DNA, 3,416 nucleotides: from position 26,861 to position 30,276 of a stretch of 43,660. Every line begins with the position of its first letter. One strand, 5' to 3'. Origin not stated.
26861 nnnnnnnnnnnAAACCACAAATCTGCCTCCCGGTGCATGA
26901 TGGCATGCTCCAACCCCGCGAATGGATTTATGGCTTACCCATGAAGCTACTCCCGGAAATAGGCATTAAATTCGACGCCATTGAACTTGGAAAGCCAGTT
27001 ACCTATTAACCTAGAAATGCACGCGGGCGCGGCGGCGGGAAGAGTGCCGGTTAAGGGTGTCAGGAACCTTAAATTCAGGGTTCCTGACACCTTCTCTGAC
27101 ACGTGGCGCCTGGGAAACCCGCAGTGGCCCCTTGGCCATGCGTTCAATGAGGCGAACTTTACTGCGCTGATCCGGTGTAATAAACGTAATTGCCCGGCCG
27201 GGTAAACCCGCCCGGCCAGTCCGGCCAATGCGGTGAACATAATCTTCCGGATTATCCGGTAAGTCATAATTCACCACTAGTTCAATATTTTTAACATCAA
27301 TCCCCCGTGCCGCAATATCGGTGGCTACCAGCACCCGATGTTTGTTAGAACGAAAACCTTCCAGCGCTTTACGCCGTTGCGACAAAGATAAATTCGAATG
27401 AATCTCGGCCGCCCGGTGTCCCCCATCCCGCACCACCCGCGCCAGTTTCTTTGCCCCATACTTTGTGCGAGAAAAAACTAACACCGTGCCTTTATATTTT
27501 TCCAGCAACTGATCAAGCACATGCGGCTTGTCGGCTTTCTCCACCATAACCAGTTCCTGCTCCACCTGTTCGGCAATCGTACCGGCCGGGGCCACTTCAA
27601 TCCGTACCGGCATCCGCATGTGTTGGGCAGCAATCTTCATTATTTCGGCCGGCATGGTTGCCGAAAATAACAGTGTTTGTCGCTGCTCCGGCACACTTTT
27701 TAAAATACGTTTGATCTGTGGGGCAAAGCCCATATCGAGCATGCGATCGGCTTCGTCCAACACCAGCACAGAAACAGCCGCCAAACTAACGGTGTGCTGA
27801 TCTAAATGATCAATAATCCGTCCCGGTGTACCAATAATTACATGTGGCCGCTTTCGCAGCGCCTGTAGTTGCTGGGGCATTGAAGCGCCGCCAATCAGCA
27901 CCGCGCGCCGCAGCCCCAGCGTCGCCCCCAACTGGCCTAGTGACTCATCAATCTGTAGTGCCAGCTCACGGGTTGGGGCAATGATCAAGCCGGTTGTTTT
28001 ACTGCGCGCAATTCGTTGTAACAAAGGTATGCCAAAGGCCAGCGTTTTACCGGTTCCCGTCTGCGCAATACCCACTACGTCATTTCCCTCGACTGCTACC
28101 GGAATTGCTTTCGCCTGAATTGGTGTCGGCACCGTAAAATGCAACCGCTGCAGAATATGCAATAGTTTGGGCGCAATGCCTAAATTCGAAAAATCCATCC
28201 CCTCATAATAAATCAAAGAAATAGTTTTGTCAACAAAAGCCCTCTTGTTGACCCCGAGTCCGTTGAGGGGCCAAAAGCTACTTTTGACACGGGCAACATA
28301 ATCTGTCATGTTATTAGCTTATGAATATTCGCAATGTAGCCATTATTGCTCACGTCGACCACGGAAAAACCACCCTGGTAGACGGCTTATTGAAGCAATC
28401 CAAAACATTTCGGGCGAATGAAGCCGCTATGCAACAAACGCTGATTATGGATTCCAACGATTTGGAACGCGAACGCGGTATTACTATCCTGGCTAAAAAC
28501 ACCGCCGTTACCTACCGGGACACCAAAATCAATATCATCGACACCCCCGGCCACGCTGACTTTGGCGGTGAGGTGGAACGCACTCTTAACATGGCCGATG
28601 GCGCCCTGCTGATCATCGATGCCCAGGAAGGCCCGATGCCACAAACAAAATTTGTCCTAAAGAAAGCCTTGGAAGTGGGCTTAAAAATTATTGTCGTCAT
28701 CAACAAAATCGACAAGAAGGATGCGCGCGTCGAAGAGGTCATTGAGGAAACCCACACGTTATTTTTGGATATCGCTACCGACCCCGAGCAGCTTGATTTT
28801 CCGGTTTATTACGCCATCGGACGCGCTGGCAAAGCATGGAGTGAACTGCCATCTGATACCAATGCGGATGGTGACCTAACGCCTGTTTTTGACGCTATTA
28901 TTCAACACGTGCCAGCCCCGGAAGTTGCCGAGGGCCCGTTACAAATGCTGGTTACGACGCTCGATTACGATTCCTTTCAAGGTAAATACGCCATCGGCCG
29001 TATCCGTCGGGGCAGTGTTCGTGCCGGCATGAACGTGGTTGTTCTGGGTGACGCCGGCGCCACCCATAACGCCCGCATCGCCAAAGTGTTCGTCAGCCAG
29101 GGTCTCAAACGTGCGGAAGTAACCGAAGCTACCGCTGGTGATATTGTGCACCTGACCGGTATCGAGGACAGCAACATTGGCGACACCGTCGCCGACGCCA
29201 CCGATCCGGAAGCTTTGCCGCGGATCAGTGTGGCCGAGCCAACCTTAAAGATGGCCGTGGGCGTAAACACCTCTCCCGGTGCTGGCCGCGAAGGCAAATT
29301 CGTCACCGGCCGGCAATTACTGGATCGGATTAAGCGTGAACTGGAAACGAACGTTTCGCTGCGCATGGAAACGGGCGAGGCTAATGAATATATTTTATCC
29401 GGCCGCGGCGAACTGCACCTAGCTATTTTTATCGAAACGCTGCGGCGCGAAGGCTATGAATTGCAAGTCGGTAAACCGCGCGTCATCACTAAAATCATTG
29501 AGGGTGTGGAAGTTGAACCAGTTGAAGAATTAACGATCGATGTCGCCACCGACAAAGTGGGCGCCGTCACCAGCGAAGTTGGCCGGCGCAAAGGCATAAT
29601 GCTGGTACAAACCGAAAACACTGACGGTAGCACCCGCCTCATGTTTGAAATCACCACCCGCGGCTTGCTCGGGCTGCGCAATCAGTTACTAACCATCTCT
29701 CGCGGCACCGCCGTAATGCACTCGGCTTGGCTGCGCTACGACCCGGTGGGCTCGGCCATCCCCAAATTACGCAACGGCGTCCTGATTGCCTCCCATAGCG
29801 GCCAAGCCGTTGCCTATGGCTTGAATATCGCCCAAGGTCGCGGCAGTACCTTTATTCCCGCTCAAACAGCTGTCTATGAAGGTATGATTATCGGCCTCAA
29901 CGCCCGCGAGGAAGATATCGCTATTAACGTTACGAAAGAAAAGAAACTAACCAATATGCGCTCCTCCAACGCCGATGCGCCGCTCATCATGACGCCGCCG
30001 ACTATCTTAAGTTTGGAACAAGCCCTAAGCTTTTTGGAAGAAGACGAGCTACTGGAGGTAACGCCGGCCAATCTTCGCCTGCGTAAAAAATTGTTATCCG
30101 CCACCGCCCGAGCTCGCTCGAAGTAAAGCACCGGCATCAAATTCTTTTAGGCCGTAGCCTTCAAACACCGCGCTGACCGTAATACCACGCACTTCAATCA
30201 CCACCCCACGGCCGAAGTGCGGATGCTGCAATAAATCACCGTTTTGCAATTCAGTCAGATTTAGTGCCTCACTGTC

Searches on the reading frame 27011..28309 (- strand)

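Call 58: search_protein_families(library=pfam, proteins=[window:27011-28309:-], max_evalue=0.00001)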
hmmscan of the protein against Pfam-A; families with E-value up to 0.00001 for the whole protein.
window:27011-28309:- (432 aa): 3 families
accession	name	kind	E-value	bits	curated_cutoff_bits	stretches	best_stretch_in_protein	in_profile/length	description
PF00270.35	DEAD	-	6.9e-52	176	26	1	62-225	1-166/167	DEAD/DEAH box helicase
PF00271.37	Helicase_C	-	2e-31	108.9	23.5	1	261-368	2-110/110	Helicase conserved C-terminal domain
PF04851.21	ResIII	-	4.8e-06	27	22.5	0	81-219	29-162/164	Type III restriction enzyme, res subunit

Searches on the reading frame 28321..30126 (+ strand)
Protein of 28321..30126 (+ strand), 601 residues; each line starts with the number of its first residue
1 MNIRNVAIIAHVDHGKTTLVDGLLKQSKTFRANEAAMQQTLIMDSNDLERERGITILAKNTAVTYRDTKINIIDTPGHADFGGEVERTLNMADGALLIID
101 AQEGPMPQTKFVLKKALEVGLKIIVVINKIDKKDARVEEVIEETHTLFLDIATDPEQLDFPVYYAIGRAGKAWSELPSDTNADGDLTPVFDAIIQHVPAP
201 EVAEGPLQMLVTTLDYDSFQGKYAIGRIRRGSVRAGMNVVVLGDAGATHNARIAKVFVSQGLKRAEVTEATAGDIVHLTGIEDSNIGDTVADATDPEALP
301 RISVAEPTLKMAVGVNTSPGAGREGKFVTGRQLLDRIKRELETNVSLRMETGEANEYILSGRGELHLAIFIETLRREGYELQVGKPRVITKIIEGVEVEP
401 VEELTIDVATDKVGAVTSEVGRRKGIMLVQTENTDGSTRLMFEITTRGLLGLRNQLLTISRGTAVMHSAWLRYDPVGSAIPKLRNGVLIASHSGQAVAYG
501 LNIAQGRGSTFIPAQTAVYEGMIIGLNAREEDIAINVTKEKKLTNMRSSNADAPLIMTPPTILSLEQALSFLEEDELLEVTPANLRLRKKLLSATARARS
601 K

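Call 58: search_protein_families(library=pfam, proteins=[window:28321-30126:+], max_evalue=0.00001)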
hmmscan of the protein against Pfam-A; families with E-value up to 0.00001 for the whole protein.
window:28321-30126:+ (601 aa): 7 families
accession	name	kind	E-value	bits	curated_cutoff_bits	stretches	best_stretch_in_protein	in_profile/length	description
PF00009.33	GTP_EFTU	-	1.2e-56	191.8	26.5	1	2-198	2-187/188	Elongation factor Tu GTP binding domain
PF21018.2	BipA_C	-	2e-40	137.4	23.8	1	485-593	1-109/110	TypA/BipA C-terminal domain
PF00679.30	EFG_C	-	1.6e-14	54.1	27.9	1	398-480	3-85/89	Elongation factor G C-terminus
PF03144.31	GTP_EFTU_D2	-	2.6e-11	44.2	30.3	1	221-291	1-73/73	Elongation factor Tu domain 2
PF22042.2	EF-G_D2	-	2.7e-11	43.9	27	1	207-291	2-82/84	Elongation factor G domain 2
PF01926.29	MMR_HSR1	-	2.3e-06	28.2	21.9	0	6-129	2-113/113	50S ribosome-binding GTPase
PF14492.12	EFG_III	-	5e-06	26.9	27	0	333-384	21-74/75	Elongation Factor G, domain III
